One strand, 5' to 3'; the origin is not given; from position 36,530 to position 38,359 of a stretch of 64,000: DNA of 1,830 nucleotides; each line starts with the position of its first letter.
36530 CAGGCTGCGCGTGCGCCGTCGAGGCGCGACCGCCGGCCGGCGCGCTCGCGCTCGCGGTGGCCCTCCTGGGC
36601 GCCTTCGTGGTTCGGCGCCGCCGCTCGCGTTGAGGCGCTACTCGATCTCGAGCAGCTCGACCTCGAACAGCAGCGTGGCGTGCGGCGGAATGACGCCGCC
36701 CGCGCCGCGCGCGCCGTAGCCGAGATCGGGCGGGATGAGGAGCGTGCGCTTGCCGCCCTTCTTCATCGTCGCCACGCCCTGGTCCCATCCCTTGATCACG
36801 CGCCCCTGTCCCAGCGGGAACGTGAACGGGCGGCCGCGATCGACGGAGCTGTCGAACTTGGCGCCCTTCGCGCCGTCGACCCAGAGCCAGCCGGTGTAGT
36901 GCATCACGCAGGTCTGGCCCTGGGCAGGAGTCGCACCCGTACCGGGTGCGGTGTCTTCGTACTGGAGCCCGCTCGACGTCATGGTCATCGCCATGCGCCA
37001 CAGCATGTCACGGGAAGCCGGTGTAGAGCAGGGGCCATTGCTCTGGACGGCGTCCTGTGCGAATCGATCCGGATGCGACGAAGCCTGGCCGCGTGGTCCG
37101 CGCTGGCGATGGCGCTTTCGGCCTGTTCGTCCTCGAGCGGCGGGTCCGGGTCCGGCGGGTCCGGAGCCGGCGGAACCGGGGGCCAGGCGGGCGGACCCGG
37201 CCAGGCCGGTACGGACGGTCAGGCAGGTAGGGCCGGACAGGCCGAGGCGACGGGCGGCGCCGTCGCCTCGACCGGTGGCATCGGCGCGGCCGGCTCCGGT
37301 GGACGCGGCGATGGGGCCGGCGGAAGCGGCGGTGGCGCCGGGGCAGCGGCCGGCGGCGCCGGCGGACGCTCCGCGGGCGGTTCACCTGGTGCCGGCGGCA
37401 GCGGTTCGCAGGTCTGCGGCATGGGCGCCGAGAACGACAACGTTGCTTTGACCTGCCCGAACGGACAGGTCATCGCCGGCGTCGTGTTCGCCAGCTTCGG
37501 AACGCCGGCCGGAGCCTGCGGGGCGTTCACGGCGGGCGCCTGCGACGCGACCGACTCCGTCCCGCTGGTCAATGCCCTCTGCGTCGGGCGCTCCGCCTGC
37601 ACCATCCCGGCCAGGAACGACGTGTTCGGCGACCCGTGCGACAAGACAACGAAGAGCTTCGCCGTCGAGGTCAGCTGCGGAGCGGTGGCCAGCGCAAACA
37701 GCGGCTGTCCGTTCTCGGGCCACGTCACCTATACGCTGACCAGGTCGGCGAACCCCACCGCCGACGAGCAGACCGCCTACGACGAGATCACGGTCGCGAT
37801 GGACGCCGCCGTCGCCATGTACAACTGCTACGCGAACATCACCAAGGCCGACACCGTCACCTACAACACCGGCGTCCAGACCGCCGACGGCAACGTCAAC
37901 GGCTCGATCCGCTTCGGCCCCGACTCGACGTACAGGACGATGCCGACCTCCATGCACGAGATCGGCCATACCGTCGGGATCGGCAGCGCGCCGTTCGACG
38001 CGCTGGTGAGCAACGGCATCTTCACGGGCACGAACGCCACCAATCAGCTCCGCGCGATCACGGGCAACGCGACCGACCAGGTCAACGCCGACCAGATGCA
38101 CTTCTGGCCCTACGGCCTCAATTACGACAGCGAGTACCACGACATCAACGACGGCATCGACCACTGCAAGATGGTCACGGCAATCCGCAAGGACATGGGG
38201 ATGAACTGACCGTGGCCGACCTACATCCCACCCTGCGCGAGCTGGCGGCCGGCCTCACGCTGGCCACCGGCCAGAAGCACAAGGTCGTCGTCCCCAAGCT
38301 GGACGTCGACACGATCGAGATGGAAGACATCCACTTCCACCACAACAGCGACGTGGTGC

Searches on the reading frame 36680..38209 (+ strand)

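Call 3: search_protein_families(library=pfam, proteins=[window:36680-38209:+], max_evalue=1)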
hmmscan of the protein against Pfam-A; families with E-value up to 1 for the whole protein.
window:36680-38209:+ (509 aa): 1 family
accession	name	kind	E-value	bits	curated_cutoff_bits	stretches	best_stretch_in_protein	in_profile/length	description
PF02140.24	SUEL_Lectin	-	5.5e-18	65.6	31.4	1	257-333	1-80/80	D-galactoside/L-rhamnose binding SUEL lectin domain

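Call 5: search_protein_families(library=ncbifam, proteins=[window:36680-38209:+], max_evalue=1)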
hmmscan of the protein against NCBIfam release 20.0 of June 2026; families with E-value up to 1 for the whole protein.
window:36680-38209:+ (509 aa): 0 families
